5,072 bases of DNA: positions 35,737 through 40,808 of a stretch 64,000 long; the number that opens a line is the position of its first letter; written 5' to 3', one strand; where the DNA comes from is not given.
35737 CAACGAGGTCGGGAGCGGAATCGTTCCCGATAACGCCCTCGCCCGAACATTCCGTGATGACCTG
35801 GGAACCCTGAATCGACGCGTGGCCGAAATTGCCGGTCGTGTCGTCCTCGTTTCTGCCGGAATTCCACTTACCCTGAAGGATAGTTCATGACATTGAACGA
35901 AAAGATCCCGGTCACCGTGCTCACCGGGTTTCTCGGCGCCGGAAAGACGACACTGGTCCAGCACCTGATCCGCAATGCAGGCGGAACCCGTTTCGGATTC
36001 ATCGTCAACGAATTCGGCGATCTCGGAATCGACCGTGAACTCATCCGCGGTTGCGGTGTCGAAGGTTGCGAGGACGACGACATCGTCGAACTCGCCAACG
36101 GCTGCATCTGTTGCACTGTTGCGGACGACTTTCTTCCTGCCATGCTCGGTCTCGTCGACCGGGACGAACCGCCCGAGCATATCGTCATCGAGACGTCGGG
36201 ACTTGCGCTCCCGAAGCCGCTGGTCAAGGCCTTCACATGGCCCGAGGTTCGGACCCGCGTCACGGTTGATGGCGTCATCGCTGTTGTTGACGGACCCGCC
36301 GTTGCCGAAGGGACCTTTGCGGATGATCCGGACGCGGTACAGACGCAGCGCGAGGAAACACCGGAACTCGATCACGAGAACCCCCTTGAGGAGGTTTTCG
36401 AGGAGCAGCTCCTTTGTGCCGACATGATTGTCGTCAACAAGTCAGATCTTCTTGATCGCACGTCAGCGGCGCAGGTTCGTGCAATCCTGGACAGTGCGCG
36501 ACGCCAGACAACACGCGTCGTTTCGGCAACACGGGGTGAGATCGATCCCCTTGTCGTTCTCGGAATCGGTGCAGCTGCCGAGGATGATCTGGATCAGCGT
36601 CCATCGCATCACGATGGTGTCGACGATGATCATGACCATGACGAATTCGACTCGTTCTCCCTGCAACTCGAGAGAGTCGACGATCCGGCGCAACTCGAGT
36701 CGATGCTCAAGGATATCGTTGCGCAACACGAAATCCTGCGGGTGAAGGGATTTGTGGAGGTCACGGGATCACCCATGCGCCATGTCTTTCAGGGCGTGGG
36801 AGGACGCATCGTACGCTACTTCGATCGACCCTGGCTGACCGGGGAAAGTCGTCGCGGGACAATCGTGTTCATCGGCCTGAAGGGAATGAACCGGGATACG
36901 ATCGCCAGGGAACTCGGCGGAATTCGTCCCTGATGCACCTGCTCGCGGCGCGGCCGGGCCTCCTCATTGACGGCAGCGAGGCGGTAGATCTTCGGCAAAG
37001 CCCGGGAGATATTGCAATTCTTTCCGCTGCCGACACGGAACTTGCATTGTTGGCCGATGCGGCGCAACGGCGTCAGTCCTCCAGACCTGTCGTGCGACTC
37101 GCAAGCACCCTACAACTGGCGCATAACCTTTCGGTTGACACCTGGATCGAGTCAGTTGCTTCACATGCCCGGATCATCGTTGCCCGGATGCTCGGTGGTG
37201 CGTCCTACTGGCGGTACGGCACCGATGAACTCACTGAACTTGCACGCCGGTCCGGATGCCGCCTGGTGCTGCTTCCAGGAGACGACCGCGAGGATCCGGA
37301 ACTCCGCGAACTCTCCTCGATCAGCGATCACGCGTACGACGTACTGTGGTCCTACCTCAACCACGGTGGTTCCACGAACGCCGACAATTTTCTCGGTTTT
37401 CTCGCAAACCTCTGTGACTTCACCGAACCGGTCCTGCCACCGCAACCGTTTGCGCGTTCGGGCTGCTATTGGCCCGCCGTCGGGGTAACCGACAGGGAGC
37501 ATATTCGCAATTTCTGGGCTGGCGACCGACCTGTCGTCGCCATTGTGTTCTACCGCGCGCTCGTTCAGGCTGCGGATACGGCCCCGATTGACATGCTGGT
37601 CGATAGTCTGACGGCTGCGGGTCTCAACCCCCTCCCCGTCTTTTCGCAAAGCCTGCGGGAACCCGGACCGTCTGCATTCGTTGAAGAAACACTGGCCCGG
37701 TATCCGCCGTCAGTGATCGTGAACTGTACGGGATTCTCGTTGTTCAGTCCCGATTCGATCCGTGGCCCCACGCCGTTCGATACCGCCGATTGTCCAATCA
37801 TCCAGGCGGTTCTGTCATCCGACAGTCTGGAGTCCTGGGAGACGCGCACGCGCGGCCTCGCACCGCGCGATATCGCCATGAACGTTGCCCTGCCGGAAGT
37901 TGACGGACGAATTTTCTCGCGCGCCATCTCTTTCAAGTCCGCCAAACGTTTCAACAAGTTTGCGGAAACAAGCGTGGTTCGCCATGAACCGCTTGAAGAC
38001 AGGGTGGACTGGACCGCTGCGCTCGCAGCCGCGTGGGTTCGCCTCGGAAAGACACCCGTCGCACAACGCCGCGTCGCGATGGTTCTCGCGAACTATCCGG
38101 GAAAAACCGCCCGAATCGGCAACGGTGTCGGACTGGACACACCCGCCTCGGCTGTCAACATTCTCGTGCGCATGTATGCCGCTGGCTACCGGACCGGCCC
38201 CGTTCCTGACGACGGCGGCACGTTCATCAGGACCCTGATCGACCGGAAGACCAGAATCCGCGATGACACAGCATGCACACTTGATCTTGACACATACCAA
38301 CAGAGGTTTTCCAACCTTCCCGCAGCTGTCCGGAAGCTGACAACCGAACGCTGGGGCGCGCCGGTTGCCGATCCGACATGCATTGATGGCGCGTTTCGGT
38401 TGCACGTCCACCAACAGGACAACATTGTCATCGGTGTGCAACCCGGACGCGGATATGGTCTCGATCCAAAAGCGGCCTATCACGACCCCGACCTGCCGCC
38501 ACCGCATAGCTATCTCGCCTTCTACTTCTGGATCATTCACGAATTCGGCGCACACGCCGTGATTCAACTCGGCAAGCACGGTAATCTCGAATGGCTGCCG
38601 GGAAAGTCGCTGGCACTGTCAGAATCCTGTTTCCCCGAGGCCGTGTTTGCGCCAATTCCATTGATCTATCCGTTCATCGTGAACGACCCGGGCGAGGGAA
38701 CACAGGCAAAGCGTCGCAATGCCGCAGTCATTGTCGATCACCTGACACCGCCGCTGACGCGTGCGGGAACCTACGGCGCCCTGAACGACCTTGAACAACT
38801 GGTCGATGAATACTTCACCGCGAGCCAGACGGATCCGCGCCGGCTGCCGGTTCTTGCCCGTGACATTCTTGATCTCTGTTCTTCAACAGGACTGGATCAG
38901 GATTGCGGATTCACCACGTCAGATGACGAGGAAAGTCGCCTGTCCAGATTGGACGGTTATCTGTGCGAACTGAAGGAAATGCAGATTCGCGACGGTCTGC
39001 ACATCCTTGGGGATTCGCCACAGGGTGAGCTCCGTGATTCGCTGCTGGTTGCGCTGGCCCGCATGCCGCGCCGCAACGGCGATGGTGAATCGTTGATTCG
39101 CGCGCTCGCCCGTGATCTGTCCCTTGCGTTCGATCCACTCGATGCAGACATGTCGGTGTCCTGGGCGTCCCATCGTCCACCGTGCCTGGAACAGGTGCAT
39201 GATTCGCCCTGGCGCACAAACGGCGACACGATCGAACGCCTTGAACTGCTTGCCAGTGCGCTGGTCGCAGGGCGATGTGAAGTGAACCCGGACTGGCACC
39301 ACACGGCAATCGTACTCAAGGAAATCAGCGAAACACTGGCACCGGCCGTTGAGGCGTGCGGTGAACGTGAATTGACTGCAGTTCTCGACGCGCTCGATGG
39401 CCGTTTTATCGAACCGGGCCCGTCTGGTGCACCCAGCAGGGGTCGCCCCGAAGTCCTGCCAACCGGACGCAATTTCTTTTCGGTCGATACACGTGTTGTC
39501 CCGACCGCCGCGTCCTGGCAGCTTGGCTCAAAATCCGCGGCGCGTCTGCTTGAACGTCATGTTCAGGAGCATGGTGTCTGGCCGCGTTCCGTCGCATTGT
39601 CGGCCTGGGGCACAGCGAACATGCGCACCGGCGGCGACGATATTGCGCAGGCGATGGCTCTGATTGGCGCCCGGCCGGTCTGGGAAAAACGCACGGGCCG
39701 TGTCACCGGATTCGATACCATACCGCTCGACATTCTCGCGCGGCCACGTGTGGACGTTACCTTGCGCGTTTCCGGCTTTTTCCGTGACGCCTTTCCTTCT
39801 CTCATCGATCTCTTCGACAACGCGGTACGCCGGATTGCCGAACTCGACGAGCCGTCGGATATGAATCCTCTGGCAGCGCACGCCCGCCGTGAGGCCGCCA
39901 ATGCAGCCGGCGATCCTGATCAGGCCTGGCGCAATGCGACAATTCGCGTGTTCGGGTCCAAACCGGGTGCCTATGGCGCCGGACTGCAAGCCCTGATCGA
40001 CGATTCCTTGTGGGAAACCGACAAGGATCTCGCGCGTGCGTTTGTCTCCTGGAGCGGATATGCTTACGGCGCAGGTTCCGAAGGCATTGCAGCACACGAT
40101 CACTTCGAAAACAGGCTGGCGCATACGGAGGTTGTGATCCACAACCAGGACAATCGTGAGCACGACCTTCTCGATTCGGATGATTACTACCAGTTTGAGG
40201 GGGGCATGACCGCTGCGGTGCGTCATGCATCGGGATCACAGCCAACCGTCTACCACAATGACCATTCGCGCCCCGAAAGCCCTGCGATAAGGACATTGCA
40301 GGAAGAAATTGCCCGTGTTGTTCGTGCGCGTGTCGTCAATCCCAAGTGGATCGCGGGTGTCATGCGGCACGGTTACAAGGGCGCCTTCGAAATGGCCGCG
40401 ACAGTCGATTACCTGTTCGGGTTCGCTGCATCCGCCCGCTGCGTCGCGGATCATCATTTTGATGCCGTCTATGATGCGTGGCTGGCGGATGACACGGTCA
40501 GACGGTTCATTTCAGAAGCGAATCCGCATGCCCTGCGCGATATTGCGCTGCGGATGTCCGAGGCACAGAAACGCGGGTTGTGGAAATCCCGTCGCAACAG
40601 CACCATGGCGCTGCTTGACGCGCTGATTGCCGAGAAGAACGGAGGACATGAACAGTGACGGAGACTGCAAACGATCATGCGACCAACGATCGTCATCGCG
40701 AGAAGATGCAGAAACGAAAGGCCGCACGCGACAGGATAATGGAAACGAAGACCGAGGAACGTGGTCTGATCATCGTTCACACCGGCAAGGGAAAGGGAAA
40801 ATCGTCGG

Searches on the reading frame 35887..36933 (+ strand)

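Call 80: search_protein_families(library=ncbifam, proteins=[window:35887-36933:+], max_evalue=1e-10)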
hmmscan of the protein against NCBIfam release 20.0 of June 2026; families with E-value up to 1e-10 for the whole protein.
window:35887-36933:+ (348 aa): 5 families
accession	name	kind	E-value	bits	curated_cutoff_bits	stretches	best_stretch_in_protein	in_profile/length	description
TIGR02475.1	CobW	equivalog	2.3e-150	500.2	332.1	1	5-343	2-342/342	cobalamin biosynthesis protein CobW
NF038288.1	chaper_GTP_ZigA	equivalog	6.4e-43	147.1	600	1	7-303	1-301/390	zinc metallochaperone GTPase ZigA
NF008578.0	PRK11537.1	equivalog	1.4e-40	139.5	361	2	6-136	3-132/318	GTPase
NF041053.1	CobW_rel_Se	equivalog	1.9e-14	53.8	180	0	11-139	5-128/195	CobW-related selenoprotein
NF047431.1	hiber_recruit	equivalog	8.7e-12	44.7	375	1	7-208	2-208/402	ribosome hibernation factor-recruiting GTPase MRF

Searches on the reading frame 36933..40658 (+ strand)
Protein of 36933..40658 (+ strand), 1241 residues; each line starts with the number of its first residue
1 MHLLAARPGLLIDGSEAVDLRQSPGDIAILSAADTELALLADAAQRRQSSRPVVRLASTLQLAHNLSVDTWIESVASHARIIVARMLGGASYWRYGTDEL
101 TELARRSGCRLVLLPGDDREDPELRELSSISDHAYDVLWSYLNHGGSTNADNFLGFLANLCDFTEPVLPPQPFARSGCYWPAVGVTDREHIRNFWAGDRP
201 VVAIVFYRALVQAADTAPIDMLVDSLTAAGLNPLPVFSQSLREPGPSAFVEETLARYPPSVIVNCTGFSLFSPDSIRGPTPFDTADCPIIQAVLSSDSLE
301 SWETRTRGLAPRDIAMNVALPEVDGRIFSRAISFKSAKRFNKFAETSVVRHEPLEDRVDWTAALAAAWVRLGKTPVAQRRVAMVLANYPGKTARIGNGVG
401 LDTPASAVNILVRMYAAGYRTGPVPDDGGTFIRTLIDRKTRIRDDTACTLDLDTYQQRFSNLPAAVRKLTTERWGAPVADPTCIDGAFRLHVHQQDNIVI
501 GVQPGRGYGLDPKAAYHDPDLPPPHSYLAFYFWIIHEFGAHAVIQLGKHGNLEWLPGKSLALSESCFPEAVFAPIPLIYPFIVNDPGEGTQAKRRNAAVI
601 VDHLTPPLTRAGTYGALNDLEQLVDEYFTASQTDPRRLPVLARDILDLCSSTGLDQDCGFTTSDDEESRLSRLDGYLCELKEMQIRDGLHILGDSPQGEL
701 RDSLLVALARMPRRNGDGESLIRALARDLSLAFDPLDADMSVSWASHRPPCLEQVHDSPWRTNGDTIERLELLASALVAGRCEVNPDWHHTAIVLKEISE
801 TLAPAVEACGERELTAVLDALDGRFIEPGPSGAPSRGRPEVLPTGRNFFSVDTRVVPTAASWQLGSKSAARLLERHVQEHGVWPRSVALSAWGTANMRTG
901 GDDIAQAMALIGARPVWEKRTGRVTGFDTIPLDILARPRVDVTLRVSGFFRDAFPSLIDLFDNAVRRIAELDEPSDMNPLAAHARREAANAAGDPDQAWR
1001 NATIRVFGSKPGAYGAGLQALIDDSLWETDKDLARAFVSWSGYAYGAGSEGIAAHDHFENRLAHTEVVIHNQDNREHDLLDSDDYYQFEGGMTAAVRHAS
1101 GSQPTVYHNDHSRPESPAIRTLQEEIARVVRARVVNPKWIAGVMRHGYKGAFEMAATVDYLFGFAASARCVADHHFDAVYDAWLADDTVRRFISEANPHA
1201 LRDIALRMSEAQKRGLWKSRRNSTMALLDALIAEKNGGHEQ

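Call 80: search_protein_families(library=ncbifam, proteins=[window:36933-40658:+], max_evalue=1e-10)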
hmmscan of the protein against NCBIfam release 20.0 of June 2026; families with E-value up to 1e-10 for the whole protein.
window:36933-40658:+ (1241 aa): 9 families
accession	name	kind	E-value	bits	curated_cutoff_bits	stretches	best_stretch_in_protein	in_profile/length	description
TIGR02257.1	cobalto_cobN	equivalog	0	1592.7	822.05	1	1-1235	1-1224/1226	cobaltochelatase subunit CobN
NF008973.0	PRK12321.1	equivalog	0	1259.9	1235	2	1-703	1-690/1105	cobaltochelatase subunit CobN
NF004646.0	PRK05989.2-4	equivalog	3.5e-220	733.7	1468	1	120-1221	85-1223/1277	cobaltochelatase subunit CobN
TIGR02025.1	BchH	equivalog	1.1e-197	659.3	829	1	133-1223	161-1253/1271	magnesium chelatase subunit H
NF009140.0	PRK12493.1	equivalog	1.6e-189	632.4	1300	1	198-1223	255-1291/1313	magnesium chelatase subunit H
NF009942.0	PRK13405.1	equivalog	1.7e-164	549.4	1166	2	809-1229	816-1229/1245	magnesium chelatase subunit H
NF004644.0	PRK05989.2-2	equivalog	1.8e-160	536.2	1248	1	134-1225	118-1179/1289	cobaltochelatase subunit CobN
NF004645.0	PRK05989.2-3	equivalog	3.4e-152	508.5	1619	2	808-1223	989-1422/1597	cobaltochelatase subunit CobN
NF004643.0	PRK05989.2-1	equivalog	3e-150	502.3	1926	1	286-1224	250-1143/1184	cobaltochelatase subunit CobN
